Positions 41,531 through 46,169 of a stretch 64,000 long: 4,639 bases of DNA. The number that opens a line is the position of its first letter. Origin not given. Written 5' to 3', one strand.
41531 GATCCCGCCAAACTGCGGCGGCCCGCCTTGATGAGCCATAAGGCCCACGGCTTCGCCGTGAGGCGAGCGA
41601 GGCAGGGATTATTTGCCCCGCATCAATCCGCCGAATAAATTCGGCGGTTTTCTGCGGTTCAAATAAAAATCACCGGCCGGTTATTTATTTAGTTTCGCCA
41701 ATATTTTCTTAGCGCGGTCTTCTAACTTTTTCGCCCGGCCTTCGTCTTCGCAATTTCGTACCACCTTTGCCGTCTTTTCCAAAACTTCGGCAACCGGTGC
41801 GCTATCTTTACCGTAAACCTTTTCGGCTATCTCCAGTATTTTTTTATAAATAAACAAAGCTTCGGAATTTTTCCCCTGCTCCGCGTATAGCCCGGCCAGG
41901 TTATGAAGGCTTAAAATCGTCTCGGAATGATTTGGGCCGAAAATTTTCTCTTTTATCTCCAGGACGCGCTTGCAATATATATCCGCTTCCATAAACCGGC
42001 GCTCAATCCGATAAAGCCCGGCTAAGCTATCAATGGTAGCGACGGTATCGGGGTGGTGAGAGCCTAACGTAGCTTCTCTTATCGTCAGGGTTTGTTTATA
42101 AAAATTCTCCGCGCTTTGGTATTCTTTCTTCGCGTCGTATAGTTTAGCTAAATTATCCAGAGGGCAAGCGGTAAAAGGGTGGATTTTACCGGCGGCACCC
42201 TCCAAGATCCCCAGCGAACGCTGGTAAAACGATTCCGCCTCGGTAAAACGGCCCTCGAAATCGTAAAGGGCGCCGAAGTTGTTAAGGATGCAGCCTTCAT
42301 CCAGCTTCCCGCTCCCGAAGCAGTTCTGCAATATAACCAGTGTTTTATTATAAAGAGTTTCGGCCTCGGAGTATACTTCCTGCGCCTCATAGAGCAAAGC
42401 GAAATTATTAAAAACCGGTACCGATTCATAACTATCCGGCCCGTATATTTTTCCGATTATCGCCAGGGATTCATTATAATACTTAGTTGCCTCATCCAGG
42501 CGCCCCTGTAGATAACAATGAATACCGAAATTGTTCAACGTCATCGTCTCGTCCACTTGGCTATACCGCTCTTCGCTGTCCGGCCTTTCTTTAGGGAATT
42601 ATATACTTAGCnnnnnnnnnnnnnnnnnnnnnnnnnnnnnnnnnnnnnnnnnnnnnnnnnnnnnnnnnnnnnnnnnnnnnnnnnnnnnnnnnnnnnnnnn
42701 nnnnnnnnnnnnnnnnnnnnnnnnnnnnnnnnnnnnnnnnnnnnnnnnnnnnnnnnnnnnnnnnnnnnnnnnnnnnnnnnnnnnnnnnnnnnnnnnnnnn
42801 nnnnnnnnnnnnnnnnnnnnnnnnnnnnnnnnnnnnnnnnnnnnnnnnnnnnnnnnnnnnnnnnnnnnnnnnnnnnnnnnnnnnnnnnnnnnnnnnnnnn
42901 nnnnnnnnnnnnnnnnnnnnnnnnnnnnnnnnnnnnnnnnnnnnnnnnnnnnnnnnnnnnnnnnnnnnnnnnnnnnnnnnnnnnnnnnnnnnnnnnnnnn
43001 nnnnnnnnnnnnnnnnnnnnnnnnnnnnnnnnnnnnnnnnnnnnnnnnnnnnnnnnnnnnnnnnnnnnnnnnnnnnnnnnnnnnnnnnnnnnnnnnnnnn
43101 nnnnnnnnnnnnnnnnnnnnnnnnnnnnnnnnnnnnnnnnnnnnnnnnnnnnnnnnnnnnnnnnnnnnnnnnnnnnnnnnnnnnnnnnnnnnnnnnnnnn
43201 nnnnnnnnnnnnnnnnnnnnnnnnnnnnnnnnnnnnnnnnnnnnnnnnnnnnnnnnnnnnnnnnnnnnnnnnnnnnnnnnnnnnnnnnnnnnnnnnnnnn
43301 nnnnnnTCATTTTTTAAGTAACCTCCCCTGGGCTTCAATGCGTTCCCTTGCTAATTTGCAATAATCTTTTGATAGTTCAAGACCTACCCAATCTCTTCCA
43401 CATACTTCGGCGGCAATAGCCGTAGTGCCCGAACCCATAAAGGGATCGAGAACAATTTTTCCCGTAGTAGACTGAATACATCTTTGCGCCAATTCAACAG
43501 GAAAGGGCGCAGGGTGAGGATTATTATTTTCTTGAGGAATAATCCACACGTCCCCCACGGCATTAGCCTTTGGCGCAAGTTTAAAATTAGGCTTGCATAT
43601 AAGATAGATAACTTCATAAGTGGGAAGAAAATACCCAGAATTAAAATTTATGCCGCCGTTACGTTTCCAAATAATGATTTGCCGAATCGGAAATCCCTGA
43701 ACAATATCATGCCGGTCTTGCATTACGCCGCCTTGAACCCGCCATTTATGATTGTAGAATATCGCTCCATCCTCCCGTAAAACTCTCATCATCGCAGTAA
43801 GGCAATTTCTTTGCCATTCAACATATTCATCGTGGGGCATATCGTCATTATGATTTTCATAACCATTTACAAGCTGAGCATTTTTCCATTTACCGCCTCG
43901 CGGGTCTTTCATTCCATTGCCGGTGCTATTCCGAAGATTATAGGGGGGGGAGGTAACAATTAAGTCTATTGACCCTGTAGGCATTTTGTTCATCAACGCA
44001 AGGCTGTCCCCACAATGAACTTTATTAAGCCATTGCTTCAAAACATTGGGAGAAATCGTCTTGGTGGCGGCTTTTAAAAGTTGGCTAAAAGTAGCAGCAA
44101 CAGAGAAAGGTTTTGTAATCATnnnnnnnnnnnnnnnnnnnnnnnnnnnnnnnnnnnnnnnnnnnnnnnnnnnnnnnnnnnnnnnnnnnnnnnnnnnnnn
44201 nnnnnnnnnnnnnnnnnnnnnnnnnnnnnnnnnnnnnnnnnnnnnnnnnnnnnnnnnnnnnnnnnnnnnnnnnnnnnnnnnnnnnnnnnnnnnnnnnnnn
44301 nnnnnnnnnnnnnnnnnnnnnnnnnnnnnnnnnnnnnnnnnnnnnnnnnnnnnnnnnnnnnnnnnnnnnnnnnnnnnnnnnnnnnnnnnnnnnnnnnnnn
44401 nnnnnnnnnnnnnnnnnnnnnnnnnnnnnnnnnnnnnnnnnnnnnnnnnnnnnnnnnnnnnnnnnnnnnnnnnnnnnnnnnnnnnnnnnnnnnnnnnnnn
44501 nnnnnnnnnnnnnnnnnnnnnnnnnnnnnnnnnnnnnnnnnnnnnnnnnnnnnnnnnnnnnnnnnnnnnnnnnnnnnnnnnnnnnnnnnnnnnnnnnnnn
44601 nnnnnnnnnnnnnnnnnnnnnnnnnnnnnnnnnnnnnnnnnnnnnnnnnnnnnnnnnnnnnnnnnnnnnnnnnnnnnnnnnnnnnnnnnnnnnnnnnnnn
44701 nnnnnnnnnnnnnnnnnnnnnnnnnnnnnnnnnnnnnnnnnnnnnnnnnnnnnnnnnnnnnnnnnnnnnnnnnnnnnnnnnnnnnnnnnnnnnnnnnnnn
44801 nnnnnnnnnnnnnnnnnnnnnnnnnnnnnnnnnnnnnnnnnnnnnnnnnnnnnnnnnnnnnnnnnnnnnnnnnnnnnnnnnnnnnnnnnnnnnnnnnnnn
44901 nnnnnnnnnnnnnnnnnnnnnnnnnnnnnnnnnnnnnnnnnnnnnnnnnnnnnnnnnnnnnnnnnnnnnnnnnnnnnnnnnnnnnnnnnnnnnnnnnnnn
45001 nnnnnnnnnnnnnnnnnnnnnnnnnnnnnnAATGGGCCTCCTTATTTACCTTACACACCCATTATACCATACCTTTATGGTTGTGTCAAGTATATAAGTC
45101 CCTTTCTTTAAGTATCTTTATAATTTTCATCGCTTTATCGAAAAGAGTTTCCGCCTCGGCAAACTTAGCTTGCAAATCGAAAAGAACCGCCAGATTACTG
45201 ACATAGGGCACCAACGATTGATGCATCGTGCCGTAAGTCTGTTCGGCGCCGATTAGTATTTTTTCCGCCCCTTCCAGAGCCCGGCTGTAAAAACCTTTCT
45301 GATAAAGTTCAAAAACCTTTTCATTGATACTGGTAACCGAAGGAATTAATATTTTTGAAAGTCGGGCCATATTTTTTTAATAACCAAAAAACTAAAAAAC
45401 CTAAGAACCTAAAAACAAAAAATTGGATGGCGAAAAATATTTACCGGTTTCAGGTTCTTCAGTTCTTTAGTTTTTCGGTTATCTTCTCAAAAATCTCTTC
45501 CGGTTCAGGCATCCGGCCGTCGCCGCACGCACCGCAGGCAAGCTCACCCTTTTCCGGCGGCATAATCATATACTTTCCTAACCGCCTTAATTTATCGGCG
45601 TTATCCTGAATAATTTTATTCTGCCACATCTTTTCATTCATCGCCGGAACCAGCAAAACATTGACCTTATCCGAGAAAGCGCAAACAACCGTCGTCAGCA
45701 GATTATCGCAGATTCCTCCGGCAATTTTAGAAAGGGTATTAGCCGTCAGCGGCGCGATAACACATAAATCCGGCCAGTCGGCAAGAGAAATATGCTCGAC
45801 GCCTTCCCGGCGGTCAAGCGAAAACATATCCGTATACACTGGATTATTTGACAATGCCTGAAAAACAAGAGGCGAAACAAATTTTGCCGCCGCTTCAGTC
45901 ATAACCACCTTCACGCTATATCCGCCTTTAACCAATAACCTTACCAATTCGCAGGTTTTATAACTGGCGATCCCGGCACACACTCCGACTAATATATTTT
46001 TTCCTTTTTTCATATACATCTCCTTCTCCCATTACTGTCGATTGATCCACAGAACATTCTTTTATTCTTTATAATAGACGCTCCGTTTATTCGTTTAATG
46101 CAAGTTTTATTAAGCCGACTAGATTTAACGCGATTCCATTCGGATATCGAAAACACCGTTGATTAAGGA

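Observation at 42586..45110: IS1595-family transporter IS carrying a complete type II R-M system, inserted into a TPR gene with reconstructable empty site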

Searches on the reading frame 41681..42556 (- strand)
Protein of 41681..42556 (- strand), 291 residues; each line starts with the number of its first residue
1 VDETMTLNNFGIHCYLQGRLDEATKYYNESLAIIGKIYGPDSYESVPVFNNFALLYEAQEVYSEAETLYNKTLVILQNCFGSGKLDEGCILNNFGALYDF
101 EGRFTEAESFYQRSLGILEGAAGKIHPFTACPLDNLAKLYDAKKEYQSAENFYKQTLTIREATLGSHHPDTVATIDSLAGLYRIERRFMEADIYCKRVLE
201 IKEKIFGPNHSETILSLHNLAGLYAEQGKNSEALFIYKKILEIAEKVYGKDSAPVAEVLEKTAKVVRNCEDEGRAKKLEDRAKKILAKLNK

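Call 4: search_protein_families(library=pfam, proteins=[window:41681-42556:-], max_evalue=0.01)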
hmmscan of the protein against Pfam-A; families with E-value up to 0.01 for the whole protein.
window:41681-42556:- (291 aa): 15 families
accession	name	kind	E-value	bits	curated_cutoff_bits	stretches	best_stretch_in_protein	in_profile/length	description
PF13424.12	TPR_12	-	6.3e-64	212.6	30.1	5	172-246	2-77/77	Tetratricopeptide repeat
PF13374.12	TPR_10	-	6.9e-43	143.9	27.5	5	133-170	5-42/42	Tetratricopeptide repeat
PF24885.1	TPR_NPHP3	-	2e-38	132.6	100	3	104-204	115-215/239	Nephrocystin-3 TPR domain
PF13176.12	TPR_7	-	1.7e-18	65.5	27.9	1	133-161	2-30/36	Tetratricopeptide repeat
PF00515.34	TPR_1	-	4.9e-15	55.1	27.8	0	216-245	3-32/34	Tetratricopeptide repeat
PF07719.23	TPR_2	-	8e-15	54.1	27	1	7-33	4-30/34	Tetratricopeptide repeat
PF13181.12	TPR_8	-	1.9e-13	49.9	25.7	0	216-246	3-33/34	Tetratricopeptide repeat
PF17874.7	TPR_MalT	-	9.4e-07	28.8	45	1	90-245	42-192/336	MalT-like TPR region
PF13428.12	TPR_14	-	5e-05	24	23.5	0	218-244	5-31/44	Tetratricopeptide repeat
PF21325.3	SHPRH_helical-1st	-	0.0003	21.4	27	0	210-246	20-56/95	E3 ubiquitin-protein ligase SHPRH, first helical domain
PF14559.12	TPR_19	-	0.00054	20.7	25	0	219-244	30-55/68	Tetratricopeptide repeat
PF18768.7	RNPP_C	-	0.0012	18.8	26.5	0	209-246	74-111/213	RNPP family C-terminal domain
PF13431.12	TPR_17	-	0.0057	17.3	24.4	0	216-234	15-33/34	Tetratricopeptide repeat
PF09986.15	DUF2225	-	0.006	16.8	21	0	205-261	109-165/214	Uncharacterized protein conserved in bacteria (DUF2225)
PF07720.18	TPR_3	-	0.0062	17.1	20.7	0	137-160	8-31/34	Tetratricopeptide repeat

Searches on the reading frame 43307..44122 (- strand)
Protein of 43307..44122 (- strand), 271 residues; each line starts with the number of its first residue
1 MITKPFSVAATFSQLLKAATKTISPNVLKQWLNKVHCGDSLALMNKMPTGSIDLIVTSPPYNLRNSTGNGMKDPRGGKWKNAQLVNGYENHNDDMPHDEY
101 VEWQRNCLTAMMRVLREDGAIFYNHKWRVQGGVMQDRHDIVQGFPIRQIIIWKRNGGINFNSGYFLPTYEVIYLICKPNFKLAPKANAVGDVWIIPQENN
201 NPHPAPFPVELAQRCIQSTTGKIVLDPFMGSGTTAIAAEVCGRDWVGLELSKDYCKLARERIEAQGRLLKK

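Call 4: search_protein_families(library=pfam, proteins=[window:43307-44122:-], max_evalue=0.01)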
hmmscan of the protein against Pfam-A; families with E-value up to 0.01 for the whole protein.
window:43307-44122:- (271 aa): 3 families
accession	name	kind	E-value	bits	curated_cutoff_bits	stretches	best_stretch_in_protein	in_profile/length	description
PF01555.25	N6_N4_Mtase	-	1.1e-39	137.1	26.7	1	52-259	1-220/221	DNA methylase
PF01170.24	UPF0020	-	6.3e-05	23.2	22.3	0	218-262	26-69/197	RMKL-like, methyltransferase domain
PF13649.12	Methyltransf_25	-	0.0077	17.3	27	0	224-266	1-45/97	Methyltransferase domain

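Call 47: search_solved_structures(query=window:43307-44122:-, max_evalue=0.001, show_alignments=1)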
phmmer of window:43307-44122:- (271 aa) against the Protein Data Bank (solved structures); distinct sequences matched with E-value up to 0.001: 12.
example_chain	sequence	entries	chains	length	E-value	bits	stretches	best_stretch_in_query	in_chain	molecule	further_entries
8s9n_A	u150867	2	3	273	2.5e-36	128.7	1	25-263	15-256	DNA cytosine-N4 methyltransferase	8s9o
8s9m_A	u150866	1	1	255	3.6e-35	124.9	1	32-263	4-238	DNA cytosine-N4 methyltransferase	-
2zie_A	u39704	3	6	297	1.1e-19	74.1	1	192-263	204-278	Putative modification methylase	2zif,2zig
6pbd_A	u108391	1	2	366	3.8e-19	72.3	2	196-262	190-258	Modification methylase CcrMI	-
8urk_A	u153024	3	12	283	2.6e-18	69.6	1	201-264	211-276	Methyltransferase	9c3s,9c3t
9c3u_A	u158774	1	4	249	5.5e-18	68.5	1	201-264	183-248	Methyltransferase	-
1g60_A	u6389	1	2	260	4.5e-10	42.6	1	202-258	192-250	Adenine-specific Methyltransferase MboIIA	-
1boo_A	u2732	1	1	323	1.1e-09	41.3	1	202-257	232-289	PROTEIN (N-4 CYTOSINE-SPECIFIC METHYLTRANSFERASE PVU II)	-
5hfj_A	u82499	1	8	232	1.5e-09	40.8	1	200-262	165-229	Adenine specific DNA methyltransferase (DpnA)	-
5hek_A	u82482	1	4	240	1.6e-09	40.8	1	200-262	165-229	Adenine specific DNA methyltransferase (DpnA)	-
1nw8_A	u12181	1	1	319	7.4e-05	25.5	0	191-247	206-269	MODIFICATION METHYLASE RSRI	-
1eg2_A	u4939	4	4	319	8.2e-05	25.3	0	191-247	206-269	MODIFICATION METHYLASE RSRI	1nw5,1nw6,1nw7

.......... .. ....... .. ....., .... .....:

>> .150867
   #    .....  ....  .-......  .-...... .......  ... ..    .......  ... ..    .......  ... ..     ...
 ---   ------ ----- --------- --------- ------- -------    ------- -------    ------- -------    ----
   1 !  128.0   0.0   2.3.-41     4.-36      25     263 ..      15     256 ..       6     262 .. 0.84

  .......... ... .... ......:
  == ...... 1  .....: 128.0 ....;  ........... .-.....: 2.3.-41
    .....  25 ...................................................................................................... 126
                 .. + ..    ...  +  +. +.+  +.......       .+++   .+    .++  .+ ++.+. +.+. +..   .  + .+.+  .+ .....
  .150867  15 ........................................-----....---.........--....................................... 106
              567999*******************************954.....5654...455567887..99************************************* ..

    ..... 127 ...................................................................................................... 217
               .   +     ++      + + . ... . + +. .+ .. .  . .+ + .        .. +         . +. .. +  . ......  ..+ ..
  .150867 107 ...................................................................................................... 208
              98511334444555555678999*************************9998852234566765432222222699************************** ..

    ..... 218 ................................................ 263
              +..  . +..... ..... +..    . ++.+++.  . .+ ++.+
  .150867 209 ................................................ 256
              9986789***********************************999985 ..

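Call 63: search_protein_families(library=ncbifam, proteins=[window:43307-44122:-], max_evalue=0.001)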
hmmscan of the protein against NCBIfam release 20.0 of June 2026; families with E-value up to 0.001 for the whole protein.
window:43307-44122:- (271 aa): 5 families
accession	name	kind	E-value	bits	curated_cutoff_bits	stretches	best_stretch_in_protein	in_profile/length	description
NF050803.1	DnaMtaseCcrMCaul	equivalog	1.1e-26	93.6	830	2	197-266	180-251/350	adenine-specific DNA-methyltransferase CcrM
NF010253.0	PRK13699.1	subfamily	7.1e-23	81.5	244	1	36-268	5-211/226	DNA methyltransferase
NF008572.0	PRK11524.1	equivalog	6.5e-22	78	292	2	198-264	190-258/294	adenine-specific DNA-methyltransferase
NF040721.1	Trm14_Arch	equivalog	0.00023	20.4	280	0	203-245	171-216/370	tRNA (guanine(6)-N2)-methyltransferase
TIGR01177.1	TIGR01177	hypoth_equivalog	0.0003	20.2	316.55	0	219-254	181-216/330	TIGR01177 family methyltransferase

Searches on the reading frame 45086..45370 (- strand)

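Call 4: search_protein_families(library=pfam, proteins=[window:45086-45370:-], max_evalue=0.01)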
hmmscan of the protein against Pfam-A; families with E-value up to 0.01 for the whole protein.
window:45086-45370:- (94 aa): 3 families
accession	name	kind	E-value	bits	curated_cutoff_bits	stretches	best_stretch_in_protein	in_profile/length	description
PF13424.12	TPR_12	-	2.8e-05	24.7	30.1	1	22-83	13-74/77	Tetratricopeptide repeat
PF24885.1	TPR_NPHP3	-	2.9e-05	24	100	1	11-87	139-216/239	Nephrocystin-3 TPR domain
PF13374.12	TPR_10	-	3.4e-05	24.1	27.5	1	58-85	6-33/42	Tetratricopeptide repeat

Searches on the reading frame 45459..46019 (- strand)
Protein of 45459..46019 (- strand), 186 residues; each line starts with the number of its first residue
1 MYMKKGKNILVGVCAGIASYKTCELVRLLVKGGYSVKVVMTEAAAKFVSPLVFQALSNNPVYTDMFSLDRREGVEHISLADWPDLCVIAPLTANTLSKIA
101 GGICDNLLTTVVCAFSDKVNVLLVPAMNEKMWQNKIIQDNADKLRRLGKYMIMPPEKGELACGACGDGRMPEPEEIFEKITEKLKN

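Call 74: find_encoding_contigs(protein=window:45459-46019:-, flank=6000, max_places=10)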
Protein window:45459-46019:- (186 aa): 3 contigs read that carry it; 2 places shown.
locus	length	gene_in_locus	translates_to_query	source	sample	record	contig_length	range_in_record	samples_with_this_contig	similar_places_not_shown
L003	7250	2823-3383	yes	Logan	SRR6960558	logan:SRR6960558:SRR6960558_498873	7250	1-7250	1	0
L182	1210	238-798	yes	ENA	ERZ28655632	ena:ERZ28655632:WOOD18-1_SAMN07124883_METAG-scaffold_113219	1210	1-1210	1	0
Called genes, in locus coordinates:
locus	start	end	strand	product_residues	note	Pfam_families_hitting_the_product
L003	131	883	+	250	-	PF01171:ATP_bind_3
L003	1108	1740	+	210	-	PF04127:DFP, PF02558:ApbA (faint)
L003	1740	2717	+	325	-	PF12796:Ank_2, PF13637:Ank_4 (weak), PF00023:Ank (weak), PF12796:Ank_2, PF13637:Ank_4, PF12796:Ank_2, PF00023:Ank, PF13606:Ank_3 (weak), +3 more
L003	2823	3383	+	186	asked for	PF02441:Flavoprotein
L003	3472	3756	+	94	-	PF24885:TPR_NPHP3 (weak)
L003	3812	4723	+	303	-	PF12760:Zn_ribbon_IS1595, PF12762:DDE_Tnp_IS1595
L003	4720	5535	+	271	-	PF01555:N6_N4_Mtase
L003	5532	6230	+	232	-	PF15515:MvaI_BcnI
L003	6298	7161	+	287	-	-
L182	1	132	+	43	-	?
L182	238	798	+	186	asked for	PF02441:Flavoprotein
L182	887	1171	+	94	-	PF24885:TPR_NPHP3 (weak)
